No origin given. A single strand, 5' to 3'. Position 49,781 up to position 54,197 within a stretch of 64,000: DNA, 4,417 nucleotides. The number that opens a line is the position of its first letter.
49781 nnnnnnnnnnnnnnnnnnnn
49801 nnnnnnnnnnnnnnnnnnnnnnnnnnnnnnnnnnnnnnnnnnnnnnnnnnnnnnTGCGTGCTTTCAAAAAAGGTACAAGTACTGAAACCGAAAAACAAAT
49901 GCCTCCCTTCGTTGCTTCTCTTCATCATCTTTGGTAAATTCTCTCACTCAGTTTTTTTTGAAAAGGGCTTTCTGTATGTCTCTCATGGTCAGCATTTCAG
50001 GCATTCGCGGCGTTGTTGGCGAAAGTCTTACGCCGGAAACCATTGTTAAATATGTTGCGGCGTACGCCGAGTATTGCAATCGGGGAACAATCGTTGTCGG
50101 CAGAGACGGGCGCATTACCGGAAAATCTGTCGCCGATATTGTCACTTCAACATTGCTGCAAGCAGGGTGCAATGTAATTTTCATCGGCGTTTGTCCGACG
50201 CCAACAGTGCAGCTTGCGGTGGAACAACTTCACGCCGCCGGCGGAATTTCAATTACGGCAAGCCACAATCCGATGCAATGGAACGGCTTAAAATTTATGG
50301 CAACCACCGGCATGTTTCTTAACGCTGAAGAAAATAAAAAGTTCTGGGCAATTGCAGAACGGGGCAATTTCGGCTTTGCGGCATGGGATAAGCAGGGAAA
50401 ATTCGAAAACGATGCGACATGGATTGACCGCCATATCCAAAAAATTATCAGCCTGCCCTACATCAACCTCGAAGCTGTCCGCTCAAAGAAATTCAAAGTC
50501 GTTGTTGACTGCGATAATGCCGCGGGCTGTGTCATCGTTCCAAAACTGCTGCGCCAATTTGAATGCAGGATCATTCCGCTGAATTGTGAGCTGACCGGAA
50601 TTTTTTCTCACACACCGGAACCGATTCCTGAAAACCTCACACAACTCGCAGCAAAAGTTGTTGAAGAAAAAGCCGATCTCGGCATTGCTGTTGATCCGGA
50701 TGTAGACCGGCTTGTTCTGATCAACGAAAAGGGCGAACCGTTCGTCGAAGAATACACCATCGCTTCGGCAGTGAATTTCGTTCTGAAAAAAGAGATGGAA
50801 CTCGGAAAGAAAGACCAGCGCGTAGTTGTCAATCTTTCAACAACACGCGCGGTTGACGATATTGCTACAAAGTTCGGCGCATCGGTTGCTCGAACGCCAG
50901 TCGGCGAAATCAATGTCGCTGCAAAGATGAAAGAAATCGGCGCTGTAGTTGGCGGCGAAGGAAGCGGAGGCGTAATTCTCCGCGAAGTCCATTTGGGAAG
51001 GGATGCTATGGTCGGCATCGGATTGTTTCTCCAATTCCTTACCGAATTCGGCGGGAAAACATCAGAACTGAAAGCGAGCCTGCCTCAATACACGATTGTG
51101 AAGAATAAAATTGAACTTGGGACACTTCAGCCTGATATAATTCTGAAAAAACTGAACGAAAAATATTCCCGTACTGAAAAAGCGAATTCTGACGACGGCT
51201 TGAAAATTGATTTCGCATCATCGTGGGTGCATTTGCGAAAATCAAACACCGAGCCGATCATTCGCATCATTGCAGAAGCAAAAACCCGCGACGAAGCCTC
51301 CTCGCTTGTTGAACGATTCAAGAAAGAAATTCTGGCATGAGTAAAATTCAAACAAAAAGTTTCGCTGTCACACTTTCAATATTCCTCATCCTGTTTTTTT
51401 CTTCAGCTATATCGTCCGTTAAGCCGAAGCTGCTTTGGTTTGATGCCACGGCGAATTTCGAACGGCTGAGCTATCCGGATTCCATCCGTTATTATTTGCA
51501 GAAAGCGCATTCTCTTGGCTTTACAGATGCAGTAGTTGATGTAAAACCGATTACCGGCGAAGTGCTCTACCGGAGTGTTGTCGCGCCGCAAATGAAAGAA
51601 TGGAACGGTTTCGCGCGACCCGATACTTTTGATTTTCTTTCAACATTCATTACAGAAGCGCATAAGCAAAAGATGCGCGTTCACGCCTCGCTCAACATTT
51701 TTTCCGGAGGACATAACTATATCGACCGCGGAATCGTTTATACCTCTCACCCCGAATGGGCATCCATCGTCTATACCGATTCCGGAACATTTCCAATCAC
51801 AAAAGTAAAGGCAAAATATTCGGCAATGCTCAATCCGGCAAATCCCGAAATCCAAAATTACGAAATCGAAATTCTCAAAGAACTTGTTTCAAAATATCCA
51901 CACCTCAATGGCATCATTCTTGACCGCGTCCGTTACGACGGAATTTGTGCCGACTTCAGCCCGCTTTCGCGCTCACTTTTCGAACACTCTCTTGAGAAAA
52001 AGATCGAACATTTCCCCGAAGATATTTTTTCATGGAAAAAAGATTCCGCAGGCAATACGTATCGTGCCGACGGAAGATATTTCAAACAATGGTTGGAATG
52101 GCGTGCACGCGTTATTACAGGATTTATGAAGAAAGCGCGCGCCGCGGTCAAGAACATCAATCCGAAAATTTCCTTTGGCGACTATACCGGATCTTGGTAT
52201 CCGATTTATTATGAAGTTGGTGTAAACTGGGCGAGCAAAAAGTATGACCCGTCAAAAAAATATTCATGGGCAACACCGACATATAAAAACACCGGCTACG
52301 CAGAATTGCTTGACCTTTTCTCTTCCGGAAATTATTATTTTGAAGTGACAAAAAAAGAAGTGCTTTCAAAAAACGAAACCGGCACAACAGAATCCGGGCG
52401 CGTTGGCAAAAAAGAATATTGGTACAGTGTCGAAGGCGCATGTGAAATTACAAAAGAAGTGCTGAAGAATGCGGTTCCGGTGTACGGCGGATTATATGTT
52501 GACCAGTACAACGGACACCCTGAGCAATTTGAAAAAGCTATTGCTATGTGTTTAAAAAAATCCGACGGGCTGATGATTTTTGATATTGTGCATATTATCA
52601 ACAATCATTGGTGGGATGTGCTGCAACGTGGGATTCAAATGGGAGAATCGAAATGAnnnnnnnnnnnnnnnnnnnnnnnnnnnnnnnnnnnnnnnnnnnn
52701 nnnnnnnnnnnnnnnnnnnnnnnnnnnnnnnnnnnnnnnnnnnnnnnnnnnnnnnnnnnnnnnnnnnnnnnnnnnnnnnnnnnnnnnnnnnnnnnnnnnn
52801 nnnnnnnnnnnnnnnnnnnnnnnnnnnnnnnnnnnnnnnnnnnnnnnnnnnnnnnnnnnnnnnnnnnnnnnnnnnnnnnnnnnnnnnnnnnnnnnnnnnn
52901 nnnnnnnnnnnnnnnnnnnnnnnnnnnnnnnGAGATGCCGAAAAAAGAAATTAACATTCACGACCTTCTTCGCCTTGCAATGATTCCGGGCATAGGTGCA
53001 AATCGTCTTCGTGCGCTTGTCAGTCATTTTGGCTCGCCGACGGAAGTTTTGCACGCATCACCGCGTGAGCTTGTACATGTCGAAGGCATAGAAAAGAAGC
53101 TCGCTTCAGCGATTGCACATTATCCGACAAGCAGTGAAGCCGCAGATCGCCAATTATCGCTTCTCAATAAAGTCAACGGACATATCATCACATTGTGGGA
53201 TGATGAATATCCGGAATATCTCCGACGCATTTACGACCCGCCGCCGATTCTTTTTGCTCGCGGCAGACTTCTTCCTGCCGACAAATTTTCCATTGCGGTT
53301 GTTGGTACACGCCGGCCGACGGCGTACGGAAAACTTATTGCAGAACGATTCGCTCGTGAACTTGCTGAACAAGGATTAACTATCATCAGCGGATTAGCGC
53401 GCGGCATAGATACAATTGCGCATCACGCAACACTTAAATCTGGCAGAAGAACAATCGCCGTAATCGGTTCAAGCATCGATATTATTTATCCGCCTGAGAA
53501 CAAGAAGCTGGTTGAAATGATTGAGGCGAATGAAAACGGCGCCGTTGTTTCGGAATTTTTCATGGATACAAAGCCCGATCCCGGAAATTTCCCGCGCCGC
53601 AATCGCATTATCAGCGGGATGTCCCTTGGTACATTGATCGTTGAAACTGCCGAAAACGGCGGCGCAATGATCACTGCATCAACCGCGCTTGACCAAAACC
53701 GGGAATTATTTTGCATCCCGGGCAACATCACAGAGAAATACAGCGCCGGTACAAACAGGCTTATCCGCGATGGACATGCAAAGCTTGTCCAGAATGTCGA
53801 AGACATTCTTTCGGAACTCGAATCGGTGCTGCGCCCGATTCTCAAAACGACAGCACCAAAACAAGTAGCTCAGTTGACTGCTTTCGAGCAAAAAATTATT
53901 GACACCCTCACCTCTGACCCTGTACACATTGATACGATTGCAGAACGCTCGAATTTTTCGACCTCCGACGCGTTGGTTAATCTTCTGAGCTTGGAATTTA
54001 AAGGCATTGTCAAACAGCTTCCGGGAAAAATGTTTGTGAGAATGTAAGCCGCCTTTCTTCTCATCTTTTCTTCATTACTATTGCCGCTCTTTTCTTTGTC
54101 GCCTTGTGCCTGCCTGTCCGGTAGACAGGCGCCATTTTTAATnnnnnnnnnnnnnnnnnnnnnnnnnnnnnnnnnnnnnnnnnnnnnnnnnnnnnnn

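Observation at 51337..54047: Orphan BMC-vertex (EutN/CcmL/PduN) homolog embedded in a phosphohexomutase-GHL10-DprA operon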

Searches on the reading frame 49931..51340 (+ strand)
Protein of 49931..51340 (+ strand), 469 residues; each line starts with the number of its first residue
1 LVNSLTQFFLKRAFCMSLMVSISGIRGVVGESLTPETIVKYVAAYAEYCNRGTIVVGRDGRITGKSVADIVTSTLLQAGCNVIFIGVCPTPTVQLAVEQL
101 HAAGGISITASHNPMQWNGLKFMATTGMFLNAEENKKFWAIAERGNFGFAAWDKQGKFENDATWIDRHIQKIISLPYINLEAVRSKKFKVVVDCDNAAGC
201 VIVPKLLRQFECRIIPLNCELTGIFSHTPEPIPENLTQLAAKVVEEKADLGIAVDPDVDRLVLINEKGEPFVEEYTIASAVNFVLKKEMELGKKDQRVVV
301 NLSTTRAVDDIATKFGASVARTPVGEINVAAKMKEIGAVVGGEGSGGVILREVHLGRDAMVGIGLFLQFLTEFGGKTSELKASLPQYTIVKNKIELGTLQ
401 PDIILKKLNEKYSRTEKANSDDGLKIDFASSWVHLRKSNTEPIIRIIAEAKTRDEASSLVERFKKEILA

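Call 3: search_protein_families(library=pfam, proteins=[window:49931-51340:+], max_evalue=0.01)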
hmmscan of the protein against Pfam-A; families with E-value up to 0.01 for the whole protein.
window:49931-51340:+ (469 aa): 4 families
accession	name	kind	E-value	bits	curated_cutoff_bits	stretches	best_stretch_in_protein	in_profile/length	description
PF02878.22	PGM_PMM_I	-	6.1e-36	123.6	22.5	1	23-145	7-134/138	Phosphoglucomutase/phosphomannomutase, alpha/beta/alpha domain I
PF02879.22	PGM_PMM_II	-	2.7e-24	86.1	29.3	1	177-268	12-103/103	Phosphoglucomutase/phosphomannomutase, alpha/beta/alpha domain II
PF02880.22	PGM_PMM_III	-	1.5e-18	67.5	20.7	1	281-385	10-112/115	Phosphoglucomutase/phosphomannomutase, alpha/beta/alpha domain III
PF00408.26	PGM_PMM_IV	-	1.5e-08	35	23.1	1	417-464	19-66/68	Phosphoglucomutase/phosphomannomutase, C-terminal domain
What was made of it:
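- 49976..51340 (+): glmM: archaeal-type phosphoglucosamine mutase (alpha-D-phosphohexomutase). It is the first gene of the operon. The longest ORF starts at TTG 49931; the likely start is ATG 49976. PGM_PMM domains I-IV (call 3).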

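Call 54: search_protein_families(library=ncbifam, proteins=[window:49976-51340:+], max_evalue=0.00001)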
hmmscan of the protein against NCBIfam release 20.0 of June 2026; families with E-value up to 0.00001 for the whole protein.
window:49976-51340:+ (454 aa): 7 families
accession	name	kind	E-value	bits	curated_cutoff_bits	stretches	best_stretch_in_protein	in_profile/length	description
TIGR03990.1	Arch_GlmM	equivalog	2.7e-157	524.2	439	1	3-452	2-444/444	phosphoglucosamine mutase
NF007088.0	PRK09542.1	equivalog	1.2e-61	209.1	618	1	8-452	15-453/456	phosphomannomutase/phosphoglucomutase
TIGR01455.1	glmM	equivalog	7.2e-61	206.2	447.55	1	9-448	5-436/442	phosphoglucosamine mutase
NF046027.1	PhglucPhmanMutPgmG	equivalog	1.2e-50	172.6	600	1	10-450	15-448/460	phosphoglucomutase/phosphomannomutase PgmG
NF011943.0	PRK15414.1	subfamily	2.7e-40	138.7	801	1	9-438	11-439/456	phosphomannomutase CpsG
NF005737.0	PRK07564.1-1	equivalog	5.5e-11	41.8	378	1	21-101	35-118/543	alpha-D-glucose phosphate-specific phosphoglucomutase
TIGR01132.1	pgm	equivalog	8.3e-08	31.1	778.05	0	36-131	78-179/546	phosphoglucomutase (alpha-D-glucose-1,6-bisphosphate-dependent)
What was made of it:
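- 49976..51340 (+): TIGR03990 Arch_GlmM equivalog at 524.2 bits, cut-off 439 (call 54).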

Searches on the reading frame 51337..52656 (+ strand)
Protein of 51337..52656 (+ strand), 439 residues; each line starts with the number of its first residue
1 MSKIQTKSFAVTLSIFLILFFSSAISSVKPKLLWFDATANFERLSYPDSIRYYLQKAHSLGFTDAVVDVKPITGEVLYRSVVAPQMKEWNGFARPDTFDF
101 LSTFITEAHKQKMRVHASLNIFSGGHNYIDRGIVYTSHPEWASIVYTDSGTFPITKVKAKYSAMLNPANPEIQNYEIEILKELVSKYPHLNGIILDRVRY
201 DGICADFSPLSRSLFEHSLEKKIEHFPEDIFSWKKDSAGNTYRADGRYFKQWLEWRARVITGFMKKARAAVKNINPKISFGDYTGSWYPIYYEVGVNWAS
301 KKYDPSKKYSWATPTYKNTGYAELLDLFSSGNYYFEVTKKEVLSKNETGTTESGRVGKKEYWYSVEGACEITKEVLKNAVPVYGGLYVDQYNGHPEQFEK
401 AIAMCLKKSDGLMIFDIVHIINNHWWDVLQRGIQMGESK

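Call 3: search_protein_families(library=pfam, proteins=[window:51337-52656:+], max_evalue=0.01)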
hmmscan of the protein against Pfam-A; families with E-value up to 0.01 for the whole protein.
window:51337-52656:+ (439 aa): 3 families
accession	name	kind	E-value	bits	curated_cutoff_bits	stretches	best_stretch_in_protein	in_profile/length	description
PF16373.10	DUF4985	-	1.3e-45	154.9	39.3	1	306-431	1-114/114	Domain of unknown function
PF02638.21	GHL10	-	6e-19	68.7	27.9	1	51-281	22-226/311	Glycosyl hydrolase-like 10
PF14871.12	GHL6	-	2.3e-05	25.1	35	1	53-196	5-131/132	Hypothetical glycosyl hydrolase 6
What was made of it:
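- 51337..52656 (+): GHL10/DUF4985 glycoside-hydrolase-like protein with a signal-peptide-like N-terminus. It is a lineage-specific insertion between glmM and the BMC-P gene, with ATGA overlaps at both ends. PF02638 E 6e-19 and PF16373 E 1.3e-45 (call 3).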

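Call 54: search_protein_families(library=ncbifam, proteins=[window:51337-52656:+], max_evalue=0.00001)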
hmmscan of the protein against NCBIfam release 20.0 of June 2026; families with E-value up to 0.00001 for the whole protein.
window:51337-52656:+ (439 aa): 0 families

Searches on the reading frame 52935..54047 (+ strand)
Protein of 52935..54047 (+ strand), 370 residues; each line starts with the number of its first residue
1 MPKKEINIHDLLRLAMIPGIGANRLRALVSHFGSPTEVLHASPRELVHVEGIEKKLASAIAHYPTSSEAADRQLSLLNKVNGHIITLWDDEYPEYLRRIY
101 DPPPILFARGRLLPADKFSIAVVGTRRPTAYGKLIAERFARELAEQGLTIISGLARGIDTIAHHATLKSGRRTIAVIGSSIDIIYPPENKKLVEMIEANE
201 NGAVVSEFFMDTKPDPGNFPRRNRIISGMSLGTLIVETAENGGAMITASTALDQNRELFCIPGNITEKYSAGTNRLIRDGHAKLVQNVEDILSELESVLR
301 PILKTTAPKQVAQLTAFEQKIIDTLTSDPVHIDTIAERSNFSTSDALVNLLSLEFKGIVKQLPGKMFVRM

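Call 3: search_protein_families(library=pfam, proteins=[window:52935-54047:+], max_evalue=0.01)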
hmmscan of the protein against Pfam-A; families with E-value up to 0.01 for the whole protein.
window:52935-54047:+ (370 aa): 5 families
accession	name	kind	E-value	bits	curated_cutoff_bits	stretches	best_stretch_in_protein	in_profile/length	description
PF02481.21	DNA_processg_A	-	8.4e-77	257.6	29.6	1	78-286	3-211/212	DNA recombination-mediator protein A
PF17782.7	DprA_WH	-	8e-14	51.9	22.9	1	306-365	2-61/61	DprA winged helix domain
PF14520.12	HHH_5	-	1.3e-08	35.6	27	1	13-60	3-51/57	Helix-hairpin-helix domain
PF12826.13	HHH_2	-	3.6e-05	24.3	27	1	17-64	8-55/64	Helix-hairpin-helix motif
PF25317.1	SAM_SMF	-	0.0031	18.2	27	0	11-33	7-29/65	SMF/DprA SAM domain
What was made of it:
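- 52935..54047 (+): dprA (DNA processing protein A / Smf). It is the last gene of the operon and starts 3 nt after the BMC-P stop codon. PF02481 E 8.4e-77, plus the DprA winged-helix and HhH domains (call 3).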
